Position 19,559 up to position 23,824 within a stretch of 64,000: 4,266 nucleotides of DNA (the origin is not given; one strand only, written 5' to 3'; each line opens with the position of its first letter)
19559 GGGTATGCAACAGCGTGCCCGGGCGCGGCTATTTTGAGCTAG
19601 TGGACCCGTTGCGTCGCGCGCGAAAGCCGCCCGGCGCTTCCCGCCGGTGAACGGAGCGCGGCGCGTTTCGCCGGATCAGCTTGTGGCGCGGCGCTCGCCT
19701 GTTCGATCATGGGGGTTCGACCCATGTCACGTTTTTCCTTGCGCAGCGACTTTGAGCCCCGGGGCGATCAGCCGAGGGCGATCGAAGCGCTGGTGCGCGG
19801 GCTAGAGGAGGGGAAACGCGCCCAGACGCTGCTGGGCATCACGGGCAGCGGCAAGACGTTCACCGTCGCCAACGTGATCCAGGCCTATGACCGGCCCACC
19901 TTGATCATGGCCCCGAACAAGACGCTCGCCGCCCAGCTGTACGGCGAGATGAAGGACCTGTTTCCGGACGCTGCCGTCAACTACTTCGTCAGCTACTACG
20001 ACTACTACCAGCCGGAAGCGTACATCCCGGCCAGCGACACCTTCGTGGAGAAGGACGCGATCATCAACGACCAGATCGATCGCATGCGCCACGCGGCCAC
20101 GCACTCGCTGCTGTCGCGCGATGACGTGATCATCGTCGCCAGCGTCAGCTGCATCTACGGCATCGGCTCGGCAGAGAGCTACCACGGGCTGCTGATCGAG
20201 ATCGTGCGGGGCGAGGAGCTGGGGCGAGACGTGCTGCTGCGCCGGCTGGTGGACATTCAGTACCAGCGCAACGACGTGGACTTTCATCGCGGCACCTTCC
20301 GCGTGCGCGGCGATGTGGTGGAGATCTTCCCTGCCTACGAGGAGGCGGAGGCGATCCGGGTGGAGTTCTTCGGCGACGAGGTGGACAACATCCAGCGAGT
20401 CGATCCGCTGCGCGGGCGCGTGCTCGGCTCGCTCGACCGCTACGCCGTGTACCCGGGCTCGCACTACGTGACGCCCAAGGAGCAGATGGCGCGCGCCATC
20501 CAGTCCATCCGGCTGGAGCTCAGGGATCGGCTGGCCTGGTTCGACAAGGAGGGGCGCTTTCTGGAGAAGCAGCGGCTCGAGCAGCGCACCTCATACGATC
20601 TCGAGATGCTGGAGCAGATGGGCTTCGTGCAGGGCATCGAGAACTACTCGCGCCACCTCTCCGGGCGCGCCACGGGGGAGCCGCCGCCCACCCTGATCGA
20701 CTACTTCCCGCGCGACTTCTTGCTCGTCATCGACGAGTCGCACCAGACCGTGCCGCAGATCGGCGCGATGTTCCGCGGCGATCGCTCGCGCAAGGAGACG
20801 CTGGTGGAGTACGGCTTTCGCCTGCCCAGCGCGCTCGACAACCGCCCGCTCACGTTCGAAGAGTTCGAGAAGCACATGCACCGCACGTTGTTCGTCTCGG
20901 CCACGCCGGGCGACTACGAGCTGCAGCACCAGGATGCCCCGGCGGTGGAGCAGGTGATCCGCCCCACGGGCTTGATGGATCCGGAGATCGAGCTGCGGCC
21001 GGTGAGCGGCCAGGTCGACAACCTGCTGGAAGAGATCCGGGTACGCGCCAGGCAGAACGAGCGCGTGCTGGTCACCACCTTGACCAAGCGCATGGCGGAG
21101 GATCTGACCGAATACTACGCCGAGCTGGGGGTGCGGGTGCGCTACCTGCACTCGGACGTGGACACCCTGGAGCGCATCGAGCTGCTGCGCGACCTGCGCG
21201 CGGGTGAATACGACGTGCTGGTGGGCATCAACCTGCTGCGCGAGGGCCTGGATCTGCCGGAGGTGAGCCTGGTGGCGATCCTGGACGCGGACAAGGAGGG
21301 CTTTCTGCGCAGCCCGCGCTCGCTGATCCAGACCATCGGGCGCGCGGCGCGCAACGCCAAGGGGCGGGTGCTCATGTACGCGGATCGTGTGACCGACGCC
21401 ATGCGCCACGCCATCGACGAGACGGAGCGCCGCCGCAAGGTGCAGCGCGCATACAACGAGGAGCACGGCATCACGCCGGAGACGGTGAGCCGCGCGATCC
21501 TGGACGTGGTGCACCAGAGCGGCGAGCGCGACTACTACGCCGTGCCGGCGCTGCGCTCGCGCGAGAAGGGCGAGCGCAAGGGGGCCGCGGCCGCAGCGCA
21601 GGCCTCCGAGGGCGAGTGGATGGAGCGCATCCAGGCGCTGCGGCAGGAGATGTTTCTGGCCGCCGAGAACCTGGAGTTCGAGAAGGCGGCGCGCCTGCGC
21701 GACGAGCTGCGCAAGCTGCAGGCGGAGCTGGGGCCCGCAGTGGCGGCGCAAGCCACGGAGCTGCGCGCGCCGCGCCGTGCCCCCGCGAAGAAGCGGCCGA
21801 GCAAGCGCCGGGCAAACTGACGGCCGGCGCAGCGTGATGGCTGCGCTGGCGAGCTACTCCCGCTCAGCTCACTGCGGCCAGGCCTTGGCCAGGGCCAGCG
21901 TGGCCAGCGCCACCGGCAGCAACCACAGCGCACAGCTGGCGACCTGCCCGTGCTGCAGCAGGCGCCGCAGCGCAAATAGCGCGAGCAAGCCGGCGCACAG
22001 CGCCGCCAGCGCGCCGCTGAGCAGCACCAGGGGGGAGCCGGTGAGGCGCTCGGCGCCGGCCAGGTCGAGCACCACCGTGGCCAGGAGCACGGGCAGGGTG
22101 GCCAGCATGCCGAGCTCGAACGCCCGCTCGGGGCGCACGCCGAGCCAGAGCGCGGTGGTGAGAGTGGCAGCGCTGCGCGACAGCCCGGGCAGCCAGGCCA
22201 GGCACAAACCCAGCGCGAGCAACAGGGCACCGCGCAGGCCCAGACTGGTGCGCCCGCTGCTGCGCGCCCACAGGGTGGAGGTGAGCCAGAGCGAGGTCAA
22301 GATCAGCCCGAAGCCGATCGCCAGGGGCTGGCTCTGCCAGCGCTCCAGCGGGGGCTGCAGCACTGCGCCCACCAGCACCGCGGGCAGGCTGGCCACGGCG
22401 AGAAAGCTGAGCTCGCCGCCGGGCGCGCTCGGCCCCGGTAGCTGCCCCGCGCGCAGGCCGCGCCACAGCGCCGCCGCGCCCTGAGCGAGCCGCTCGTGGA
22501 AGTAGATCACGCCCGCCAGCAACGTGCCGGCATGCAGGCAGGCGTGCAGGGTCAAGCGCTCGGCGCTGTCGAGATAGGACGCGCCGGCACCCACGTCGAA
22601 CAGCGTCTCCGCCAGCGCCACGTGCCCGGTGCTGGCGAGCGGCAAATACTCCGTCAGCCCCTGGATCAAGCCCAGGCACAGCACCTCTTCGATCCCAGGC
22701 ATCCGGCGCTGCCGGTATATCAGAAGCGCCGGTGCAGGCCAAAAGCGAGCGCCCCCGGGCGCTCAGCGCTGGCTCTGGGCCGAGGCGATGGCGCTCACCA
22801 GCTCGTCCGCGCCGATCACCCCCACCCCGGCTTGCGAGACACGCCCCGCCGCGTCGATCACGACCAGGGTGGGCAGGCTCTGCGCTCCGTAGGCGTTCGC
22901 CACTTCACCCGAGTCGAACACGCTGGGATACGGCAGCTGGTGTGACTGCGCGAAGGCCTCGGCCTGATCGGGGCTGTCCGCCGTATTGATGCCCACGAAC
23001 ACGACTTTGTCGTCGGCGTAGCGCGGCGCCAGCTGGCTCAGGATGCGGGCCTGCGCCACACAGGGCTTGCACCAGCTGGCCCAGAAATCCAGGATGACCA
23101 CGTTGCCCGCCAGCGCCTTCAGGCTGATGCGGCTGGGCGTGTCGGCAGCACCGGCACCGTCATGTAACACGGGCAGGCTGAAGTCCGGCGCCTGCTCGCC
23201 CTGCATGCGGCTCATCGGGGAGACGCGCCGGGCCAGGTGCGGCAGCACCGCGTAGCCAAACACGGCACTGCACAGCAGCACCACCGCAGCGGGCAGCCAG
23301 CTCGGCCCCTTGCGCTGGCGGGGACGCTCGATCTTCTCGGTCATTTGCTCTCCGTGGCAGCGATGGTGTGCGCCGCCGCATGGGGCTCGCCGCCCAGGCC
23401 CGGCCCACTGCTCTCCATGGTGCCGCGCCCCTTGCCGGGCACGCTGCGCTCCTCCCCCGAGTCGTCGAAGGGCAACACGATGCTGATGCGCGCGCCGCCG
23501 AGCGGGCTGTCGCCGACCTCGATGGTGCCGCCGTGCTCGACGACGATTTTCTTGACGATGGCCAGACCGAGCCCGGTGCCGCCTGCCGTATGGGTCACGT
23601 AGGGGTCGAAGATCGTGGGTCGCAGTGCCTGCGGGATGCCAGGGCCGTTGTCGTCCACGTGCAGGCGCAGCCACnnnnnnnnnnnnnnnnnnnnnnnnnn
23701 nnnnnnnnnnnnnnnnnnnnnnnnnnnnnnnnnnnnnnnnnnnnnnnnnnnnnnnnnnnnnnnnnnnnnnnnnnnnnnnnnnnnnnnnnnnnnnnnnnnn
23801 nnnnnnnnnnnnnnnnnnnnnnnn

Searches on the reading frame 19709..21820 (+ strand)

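Call 5: search_protein_families(library=pfam, proteins=[window:19709-21820:+], max_evalue=0.001)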
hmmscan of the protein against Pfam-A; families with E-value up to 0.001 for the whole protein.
window:19709-21820:+ (703 aa): 7 families
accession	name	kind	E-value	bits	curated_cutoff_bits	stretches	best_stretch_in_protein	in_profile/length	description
PF17757.6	UvrB_inter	-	1.3e-35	121.8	22.9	1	163-253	1-91/91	UvrB interaction domain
PF12344.14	UvrB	-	1.8e-22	79.4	27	1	556-597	1-42/43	Ultra-violet resistance protein B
PF00271.37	Helicase_C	-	1.2e-21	77.5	23.5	1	437-549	4-109/110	Helicase conserved C-terminal domain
PF04851.21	ResIII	-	7.2e-11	42.7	22.5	1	15-90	2-82/164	Type III restriction enzyme, res subunit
PF02151.25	UVR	-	5.3e-08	32.8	21.5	1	639-672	2-35/36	UvrB/uvrC motif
PF00270.35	DEAD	-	3.4e-06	27.3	26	1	21-89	4-73/167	DEAD/DEAH box helicase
PF13604.12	AAA_30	-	0.00027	21.2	27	0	27-79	9-64/191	AAA domain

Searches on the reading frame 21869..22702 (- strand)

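Call 5: search_protein_families(library=pfam, proteins=[window:21869-22702:-], max_evalue=0.001)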
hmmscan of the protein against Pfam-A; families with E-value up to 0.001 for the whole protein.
window:21869-22702:- (277 aa): 1 family
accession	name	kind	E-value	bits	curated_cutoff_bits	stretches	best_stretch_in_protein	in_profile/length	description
PF02673.24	BacA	-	5.7e-43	147.9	33.4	1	8-265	2-255/257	Bacitracin resistance protein BacA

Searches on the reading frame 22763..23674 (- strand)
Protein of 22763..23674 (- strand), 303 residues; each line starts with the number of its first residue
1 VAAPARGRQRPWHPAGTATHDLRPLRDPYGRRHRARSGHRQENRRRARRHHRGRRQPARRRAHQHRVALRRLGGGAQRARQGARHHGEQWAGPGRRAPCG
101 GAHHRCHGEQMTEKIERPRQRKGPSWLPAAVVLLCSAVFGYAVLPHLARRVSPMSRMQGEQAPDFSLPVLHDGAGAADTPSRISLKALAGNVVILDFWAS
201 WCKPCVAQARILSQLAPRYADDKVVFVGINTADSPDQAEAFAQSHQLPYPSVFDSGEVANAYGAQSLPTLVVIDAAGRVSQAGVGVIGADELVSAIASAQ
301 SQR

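Call 5: search_protein_families(library=pfam, proteins=[window:22763-23674:-], max_evalue=0.001)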
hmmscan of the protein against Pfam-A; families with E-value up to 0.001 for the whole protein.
window:22763-23674:- (303 aa): 6 families
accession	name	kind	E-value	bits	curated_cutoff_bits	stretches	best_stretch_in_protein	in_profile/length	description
PF00578.27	AhpC-TSA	-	1.7e-23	83.4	26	1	159-281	2-123/124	AhpC/TSA family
PF08534.16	Redoxin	-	5.1e-22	78.7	26.6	1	158-286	2-135/148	Redoxin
PF13905.12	Thioredoxin_8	-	1.7e-15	57.6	27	1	190-279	1-94/94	Thioredoxin-like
PF00085.26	Thioredoxin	-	2.6e-09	37.5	23.5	1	191-241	19-68/103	Thioredoxin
PF13098.12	Thioredoxin_2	-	9.2e-08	32.8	27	1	190-292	5-100/104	Thioredoxin-like domain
PF13728.12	TraF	-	0.0001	22.6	23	1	184-296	123-223/224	F plasmid transfer operon protein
